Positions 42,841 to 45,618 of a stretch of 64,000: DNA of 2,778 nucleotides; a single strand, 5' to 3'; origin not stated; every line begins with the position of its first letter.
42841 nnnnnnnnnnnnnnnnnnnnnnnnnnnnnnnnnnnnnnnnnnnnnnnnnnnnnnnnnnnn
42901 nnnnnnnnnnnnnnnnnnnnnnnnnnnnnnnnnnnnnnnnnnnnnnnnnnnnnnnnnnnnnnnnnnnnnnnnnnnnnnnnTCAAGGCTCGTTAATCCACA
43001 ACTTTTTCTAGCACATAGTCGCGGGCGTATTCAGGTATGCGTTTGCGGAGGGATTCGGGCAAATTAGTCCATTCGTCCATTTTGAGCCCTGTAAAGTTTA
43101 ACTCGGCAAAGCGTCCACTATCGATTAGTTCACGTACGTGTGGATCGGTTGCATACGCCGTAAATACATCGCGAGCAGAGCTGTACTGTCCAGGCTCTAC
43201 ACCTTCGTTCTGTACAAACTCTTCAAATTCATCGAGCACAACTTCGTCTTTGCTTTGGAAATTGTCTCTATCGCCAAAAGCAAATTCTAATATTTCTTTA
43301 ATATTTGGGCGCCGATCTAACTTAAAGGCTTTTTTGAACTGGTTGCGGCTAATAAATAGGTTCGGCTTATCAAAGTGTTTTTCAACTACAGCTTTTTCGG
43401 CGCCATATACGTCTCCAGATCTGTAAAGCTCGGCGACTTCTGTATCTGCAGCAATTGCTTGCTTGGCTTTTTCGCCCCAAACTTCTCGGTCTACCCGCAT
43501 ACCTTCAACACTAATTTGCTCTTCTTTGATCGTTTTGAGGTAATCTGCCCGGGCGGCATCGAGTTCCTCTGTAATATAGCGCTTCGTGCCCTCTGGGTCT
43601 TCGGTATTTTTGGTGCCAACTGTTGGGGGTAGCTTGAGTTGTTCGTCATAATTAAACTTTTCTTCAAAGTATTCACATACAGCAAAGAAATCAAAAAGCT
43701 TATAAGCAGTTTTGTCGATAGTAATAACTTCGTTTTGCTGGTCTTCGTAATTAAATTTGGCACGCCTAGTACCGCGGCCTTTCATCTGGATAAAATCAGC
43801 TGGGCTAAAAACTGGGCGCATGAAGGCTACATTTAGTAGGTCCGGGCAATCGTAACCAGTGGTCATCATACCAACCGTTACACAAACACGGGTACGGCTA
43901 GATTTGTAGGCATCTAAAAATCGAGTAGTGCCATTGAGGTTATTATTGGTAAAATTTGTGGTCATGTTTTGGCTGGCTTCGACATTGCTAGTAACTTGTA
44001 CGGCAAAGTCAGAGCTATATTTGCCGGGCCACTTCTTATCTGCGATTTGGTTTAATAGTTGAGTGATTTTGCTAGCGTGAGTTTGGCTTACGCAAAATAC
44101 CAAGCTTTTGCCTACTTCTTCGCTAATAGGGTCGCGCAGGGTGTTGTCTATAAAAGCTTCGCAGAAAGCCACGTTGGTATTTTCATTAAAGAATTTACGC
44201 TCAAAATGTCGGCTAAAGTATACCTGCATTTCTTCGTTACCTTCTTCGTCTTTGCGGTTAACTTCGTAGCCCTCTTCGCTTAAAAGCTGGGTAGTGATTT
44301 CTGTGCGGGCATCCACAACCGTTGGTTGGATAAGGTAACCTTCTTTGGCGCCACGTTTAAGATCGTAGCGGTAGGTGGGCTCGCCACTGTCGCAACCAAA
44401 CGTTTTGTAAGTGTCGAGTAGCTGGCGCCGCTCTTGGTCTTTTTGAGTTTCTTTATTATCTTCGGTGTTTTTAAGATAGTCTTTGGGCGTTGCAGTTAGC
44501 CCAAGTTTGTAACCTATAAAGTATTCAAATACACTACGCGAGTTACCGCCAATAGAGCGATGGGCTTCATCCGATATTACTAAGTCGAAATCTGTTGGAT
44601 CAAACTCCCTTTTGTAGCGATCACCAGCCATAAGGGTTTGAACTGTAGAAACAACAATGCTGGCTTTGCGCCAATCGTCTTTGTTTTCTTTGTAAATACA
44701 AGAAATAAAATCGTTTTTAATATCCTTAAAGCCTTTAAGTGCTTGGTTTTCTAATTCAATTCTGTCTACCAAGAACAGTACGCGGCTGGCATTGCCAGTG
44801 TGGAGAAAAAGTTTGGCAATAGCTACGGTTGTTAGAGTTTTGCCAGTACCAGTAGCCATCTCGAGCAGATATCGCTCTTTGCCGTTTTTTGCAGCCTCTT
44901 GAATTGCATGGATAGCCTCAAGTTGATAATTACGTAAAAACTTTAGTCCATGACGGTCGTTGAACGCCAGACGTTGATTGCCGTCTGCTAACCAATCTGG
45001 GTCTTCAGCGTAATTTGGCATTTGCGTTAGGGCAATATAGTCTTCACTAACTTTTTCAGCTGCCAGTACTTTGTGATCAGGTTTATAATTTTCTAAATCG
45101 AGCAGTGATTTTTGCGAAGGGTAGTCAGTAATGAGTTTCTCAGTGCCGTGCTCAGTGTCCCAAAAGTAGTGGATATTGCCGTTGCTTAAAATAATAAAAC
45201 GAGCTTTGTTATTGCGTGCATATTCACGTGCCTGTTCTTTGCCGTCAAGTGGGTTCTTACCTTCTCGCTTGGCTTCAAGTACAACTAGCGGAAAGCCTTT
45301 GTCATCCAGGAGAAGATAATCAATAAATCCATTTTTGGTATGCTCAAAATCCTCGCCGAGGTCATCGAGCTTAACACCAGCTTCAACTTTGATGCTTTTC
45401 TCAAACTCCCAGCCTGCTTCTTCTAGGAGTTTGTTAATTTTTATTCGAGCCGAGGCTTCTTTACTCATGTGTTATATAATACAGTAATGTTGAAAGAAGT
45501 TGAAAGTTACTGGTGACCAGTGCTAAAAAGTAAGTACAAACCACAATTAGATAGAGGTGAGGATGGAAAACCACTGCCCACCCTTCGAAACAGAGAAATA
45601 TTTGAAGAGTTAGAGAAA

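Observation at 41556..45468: Unannotated 474-aa gene co-oriented with and 10 bp downstream of hsdR inside an AT-rich Type I RM island: a candidate new defence effector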

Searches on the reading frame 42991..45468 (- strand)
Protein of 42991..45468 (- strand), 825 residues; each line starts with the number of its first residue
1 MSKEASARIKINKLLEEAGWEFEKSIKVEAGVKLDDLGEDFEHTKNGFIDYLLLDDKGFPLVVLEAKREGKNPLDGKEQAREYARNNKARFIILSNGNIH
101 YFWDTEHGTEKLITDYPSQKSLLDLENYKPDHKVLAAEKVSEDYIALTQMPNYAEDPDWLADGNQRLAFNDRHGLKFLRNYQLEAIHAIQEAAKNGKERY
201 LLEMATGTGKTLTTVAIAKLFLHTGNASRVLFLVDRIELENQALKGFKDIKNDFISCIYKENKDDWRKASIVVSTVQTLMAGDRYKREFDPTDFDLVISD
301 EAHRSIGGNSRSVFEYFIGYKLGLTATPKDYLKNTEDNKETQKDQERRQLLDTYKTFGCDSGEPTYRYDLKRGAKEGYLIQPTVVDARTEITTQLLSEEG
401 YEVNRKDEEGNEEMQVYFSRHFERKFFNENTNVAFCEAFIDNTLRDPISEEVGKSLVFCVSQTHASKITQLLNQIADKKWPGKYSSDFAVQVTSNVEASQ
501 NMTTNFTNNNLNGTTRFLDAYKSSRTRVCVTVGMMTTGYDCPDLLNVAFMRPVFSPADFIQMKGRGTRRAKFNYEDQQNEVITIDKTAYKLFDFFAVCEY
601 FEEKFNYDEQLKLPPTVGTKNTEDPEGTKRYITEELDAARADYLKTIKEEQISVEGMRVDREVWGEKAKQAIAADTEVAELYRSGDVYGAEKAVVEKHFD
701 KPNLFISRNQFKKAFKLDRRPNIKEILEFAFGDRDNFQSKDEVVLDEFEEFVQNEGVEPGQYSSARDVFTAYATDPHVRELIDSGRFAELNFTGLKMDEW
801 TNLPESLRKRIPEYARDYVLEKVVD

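Call 6: search_protein_families(library=pfam, proteins=[window:42991-45468:-], max_evalue=1)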
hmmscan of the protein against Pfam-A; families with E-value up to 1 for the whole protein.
window:42991-45468:- (825 aa): 9 families
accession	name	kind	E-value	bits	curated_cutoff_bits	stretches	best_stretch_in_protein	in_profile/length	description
PF04851.21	ResIII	-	1.5e-37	129.5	22.5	1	178-329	4-163/164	Type III restriction enzyme, res subunit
PF18766.7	SWI2_SNF2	-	1.3e-14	54.8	26.7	1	181-355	1-175/221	SWI2/SNF2 ATPase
PF00270.35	DEAD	-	2.2e-12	47.5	26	1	180-331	2-163/167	DEAD/DEAH box helicase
PF04313.20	HSDR_N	-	1.5e-09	38.5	25.1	1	43-109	122-196/198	Type I restriction enzyme R protein N terminus (HSDR_N)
PF13588.12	HSDR_N_2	-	8.5e-07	29.5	25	1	11-111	10-102/110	Type I restriction enzyme R protein N terminus (HSDR_N)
PF00271.37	Helicase_C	-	3.7e-05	24.4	23.5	1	516-568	56-108/110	Helicase conserved C-terminal domain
PF09848.15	SLFN-g3_helicase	-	0.021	14.6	24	1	205-306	9-92/354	Schlafen group 3, DNA/RNA helicase domain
PF00176.29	SNF2-rel_dom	-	0.029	13.9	24.9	1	181-328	1-163/290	SNF2-related domain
PF13086.12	AAA_11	-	0.21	11.8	27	0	266-305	190-225/257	AAA domain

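Call 7: search_protein_families(library=padloc, proteins=[window:42991-45468:-], max_evalue=1)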
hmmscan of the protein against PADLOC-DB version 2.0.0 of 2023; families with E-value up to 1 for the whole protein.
window:42991-45468:- (825 aa): 27 families (the best 25 are shown)
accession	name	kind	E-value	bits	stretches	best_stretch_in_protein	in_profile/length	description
PDLC03047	REase_I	-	3.9e-64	214.9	2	179-610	345-738/1107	Type I restriction enzyme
PDLC03042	REase_I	-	1.4e-33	113.4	1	164-594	431-844/1170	Type I restriction enzyme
PDLC03049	REase_I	-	3.3e-33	112.7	1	15-571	23-526/807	Type I restriction enzyme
PDLC02707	PbeA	-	1.3e-22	78.1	1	170-571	245-619/672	PbeA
PDLC03658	mREase_IV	-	3.4e-21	72.7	2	182-329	227-372/953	Type IV methyl-directed restriction enzyme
PDLC02704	PbeA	-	1.4e-18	64.7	1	178-571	255-633/682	PbeA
PDLC03597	REase_MTase_IIG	-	1.6e-17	60.4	2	156-247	146-237/1646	Type IIG restriction enzyme-methyltransferase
PDLC03659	mREase_IV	-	4.6e-17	59.2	2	183-329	227-372/945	Type IV methyl-directed restriction enzyme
PDLC03045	REase_I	-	9.1e-14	48.4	1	175-342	255-437/995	Type I restriction enzyme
PDLC03048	REase_I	-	1.6e-13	47.7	1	58-350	127-430/976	Type I restriction enzyme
PDLC01439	typeIV_DinG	-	6.2e-12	42.9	2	173-245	12-77/575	CAS-IV-A; associated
PDLC02706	PbeA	-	8.9e-10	35.8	1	179-570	271-660/722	PbeA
PDLC03051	REase_MTase_I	-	1.3e-09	33.8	3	176-249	176-249/1591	Type I restriction enzyme-methyltransferase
PDLC04986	PDC-S28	-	3.4e-08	30.3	1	171-306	28-163/831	-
PDLC03317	MTase_II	-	1.5e-06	24.8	1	11-109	16-109/831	Type II methyltransferase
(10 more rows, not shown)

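Call 8: search_protein_families(library=ncbifam, proteins=[window:42991-45468:-], max_evalue=1)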
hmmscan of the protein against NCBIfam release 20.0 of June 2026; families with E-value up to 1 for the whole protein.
window:42991-45468:- (825 aa): 14 families
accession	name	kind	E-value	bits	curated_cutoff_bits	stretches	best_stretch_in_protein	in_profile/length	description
NF046051.1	restrict_EcoAI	equivalog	1.2e-66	225.6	550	1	11-659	11-594/768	EcoAI/FtnUII family type I restriction enzme subunit R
NF008521.0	PRK11448.1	equivalog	8.3e-54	183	729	3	164-304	400-551/1123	type I restriction-modification system endonuclease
TIGR00348.1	hsdR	subfamily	5.1e-18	64.9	284.55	1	196-544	266-617/674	HsdR family type I site-specific deoxyribonuclease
TIGR04095.1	dnd_restrict_1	equivalog_domain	5.6e-15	55.3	600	1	178-334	9-174/451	DNA phosphorothioation system restriction enzyme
NF053632.1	heli_RadD_YejH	equivalog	2e-14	52.8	720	2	178-318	3-132/573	DNA repair helicase RadD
NF010337.0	PRK13766.1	equivalog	5.8e-12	44.5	610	2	192-310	25-149/781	Hef nuclease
NF003426.0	PRK04914.1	equivalog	4.7e-05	21.8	576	1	186-304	159-284/959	RNA polymerase-associated protein RapA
NF004067.0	PRK05580.1-4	equivalog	0.00019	19.9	763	1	174-268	201-291/737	primosomal protein N'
TIGR03117.2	cas_csf4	equivalog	0.0011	17.3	400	1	178-250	129-199/800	type IV CRISPR-associated DEAD/DEAH-box helicase Csf4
NF045503.1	repair_heli_XPB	equivalog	0.0014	17.3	610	1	177-327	183-334/548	DNA repair helicase XPB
NF046055.1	restr_BPTD_3080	equivalog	0.0023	15.9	800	0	186-213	141-168/970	BPTD_3080 family restriction endonuclease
NF004065.0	PRK05580.1-1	equivalog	0.0024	16.1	858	1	175-265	195-282/731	primosomal protein N'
NF005981.0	PRK08074.1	equivalog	0.0035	15.4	789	1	235-305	400-467/931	ATP-dependent DNA helicase DinG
TIGR02621.3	cas3_GSU0051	exception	0.21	10.3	400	1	190-290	23-126/854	type I-G CRISPR-associated helicase/endonuclease Cas3g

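Call 102: search_dna_similar(query=window:42994-45468:-, collection=plasmids, mode=protein, max_evalue=1e-50, max_rows=15)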
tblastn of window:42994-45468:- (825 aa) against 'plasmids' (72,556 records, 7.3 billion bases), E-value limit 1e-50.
Records with a match: 64; places in all: 65; records where one place covers at least 80% of the query: 55.
Best place of each record, by identity: <60% 64.
By first word of the organism name: Escherichia 53; Acinetobacter 3; Salmonella 2; Methylocella 2; Paracoccus 1; Klebsiella 1; Thioclava 1; Kovacikia 1.
By predicted mobility (MOB-suite, as given by PLSDB): conjugative 52; non-mobilizable 7; mobilizable 5.
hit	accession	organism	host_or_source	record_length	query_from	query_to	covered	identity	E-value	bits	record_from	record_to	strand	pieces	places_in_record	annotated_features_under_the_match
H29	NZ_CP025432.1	Paracoccus zhejiangensis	single cell,sludge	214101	3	819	99%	53.8%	0e+0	830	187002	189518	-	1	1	DEAD/DEAH box helicase family protein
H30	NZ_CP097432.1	Escherichia coli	Homo sapiens,Human gut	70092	2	819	99%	51.3%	0e+0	809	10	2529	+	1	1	DEAD/DEAH box helicase family protein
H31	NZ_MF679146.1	Escherichia coli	Homo sapiens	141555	2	819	99%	51.3%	0e+0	809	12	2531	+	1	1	DEAD/DEAH box helicase family protein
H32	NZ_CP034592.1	Escherichia coli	anus swab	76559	2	819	99%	51.3%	0e+0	808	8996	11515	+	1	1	DEAD/DEAH box helicase family protein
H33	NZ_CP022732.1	Escherichia coli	Homo sapiens,urine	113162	2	819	99%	51.3%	0e+0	808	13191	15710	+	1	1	DEAD/DEAH box helicase family protein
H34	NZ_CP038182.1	Escherichia coli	Homo sapiens,rectal swab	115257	2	819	99%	51.3%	0e+0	808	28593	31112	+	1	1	DEAD/DEAH box helicase family protein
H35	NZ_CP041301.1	Escherichia coli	Homo sapiens,urine from healthy adult ...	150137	2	819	99%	51.3%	0e+0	808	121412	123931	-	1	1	DEAD/DEAH box helicase family protein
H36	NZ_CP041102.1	Klebsiella pneumoniae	Swine,Rectal swab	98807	2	819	99%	51.3%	0e+0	808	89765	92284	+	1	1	DEAD/DEAH box helicase family protein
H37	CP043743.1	Escherichia coli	ground turkey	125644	2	819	99%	51.3%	0e+0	808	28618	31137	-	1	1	DEAD/DEAH box helicase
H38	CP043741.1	Escherichia coli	ground turkey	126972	2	819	99%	51.3%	0e+0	808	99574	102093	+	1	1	DEAD/DEAH box helicase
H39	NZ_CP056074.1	Escherichia coli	meat duck,faeces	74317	2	819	99%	51.3%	0e+0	808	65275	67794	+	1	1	DEAD/DEAH box helicase family protein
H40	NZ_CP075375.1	Escherichia coli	mix culture,stool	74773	2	819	99%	51.3%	0e+0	808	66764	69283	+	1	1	DEAD/DEAH box helicase family protein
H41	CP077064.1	Escherichia coli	pig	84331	2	819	99%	51.3%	0e+0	808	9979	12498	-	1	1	DEAD/DEAH box helicase family protein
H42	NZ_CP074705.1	Escherichia coli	Homo sapiens,cell culture,rectal swab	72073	2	819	99%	51.3%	0e+0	808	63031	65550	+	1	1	DEAD/DEAH box helicase family protein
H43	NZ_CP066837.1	Escherichia coli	Gallus gallus domesticus,whole ...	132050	2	819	99%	51.3%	0e+0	808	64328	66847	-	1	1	DEAD/DEAH box helicase family protein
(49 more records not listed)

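Call 103: get_annotated_region(hit=H29, flank=6000)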
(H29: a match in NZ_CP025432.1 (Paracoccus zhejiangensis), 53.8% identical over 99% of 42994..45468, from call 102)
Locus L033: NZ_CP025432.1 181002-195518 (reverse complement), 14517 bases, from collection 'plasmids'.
description: Paracoccus zhejiangensis strain J6 plasmid pPZ02, complete sequence
organism: Paracoccus zhejiangensis (NCBI taxid 1077935)
taxonomy: Bacteria; Pseudomonadota; Alphaproteobacteria; Rhodobacterales; Paracoccaceae; Paracoccus; Paracoccus zhejiangensis
host: -; source: single cell,sludge; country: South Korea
typing (MOB-suite, as given by PLSDB): mobilizable; replicon rep_cluster_517; relaxase MOBP
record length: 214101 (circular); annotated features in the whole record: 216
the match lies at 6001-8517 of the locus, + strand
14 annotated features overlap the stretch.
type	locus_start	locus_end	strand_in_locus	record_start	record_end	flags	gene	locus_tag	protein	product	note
CDS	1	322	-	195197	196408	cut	repA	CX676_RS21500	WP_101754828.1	plasmid partitioning protein RepA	-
CDS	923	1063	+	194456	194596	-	-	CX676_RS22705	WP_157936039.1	hypothetical protein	-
CDS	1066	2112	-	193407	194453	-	-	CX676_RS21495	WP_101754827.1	tyrosine-type recombinase/integrase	GO:0015074 - DNA integration [Evidence IEA]; GO:0006310 - DNA recombination [Evidence IEA]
CDS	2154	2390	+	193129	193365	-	-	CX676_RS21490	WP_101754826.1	hypothetical protein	-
CDS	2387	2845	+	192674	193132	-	-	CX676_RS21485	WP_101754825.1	type II toxin-antitoxin system VapC family toxin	-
CDS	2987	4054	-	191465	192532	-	-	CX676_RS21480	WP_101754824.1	tyrosine-type recombinase/integrase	GO:0015074 - DNA integration [Evidence IEA]; GO:0006310 - DNA recombination [Evidence IEA]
CDS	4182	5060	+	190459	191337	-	-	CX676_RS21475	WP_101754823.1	DUF1403 family protein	-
CDS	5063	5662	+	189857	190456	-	-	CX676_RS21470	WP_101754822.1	SMC-Scp complex subunit ScpB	-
CDS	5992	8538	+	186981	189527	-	-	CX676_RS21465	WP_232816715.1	DEAD/DEAH box helicase family protein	-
CDS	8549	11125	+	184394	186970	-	-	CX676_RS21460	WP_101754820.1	N-6 DNA methylase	GO:0006306 - DNA methylation [Evidence IEA]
CDS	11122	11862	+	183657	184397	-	-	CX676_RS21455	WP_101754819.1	hypothetical protein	-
CDS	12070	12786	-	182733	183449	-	-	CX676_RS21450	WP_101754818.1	DUF6602 domain-containing protein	-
CDS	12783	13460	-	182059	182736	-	-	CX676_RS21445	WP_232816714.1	hypothetical protein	-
CDS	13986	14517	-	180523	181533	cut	-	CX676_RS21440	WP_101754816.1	TniQ family protein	-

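Call 104: get_annotated_region(hit=H33, flank=6000)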
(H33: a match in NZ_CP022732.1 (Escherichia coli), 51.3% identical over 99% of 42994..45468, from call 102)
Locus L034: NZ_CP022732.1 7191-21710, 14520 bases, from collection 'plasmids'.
description: Escherichia coli strain SA186 plasmid pSA186_3, complete sequence
organism: Escherichia coli (NCBI taxid 562)
taxonomy: Bacteria; Pseudomonadota; Gammaproteobacteria; Enterobacterales; Enterobacteriaceae; Escherichia; Escherichia coli
host: -; source: Homo sapiens,urine; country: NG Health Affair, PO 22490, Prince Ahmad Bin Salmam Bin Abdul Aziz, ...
typing (MOB-suite, as given by PLSDB): conjugative; replicon IncFIA; relaxase MOBF; mating-pair formation MPF_F
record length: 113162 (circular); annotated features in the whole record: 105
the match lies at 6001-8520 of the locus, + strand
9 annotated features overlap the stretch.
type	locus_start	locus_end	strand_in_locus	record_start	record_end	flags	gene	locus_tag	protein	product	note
CDS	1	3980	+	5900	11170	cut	traI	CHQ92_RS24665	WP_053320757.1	conjugative transfer relaxase/helicase TraI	-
CDS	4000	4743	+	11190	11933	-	traX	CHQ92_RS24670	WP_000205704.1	conjugal transfer pilus acetylase TraX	-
CDS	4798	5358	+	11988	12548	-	-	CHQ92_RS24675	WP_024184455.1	fertility inhibition protein FinO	-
CDS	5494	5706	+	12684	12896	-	-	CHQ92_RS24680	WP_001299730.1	ANR family transcriptional regulator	-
CDS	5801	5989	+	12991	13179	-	-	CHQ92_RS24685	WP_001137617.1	hypothetical protein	-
CDS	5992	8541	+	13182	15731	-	-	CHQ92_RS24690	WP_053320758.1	DEAD/DEAH box helicase family protein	-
CDS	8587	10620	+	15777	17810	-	-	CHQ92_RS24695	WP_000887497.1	N-6 DNA methylase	-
CDS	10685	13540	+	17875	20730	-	-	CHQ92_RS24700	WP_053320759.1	TrlF family AAA-like ATPase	-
CDS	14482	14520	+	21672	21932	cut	repA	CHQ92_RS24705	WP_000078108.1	replication regulatory protein RepA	-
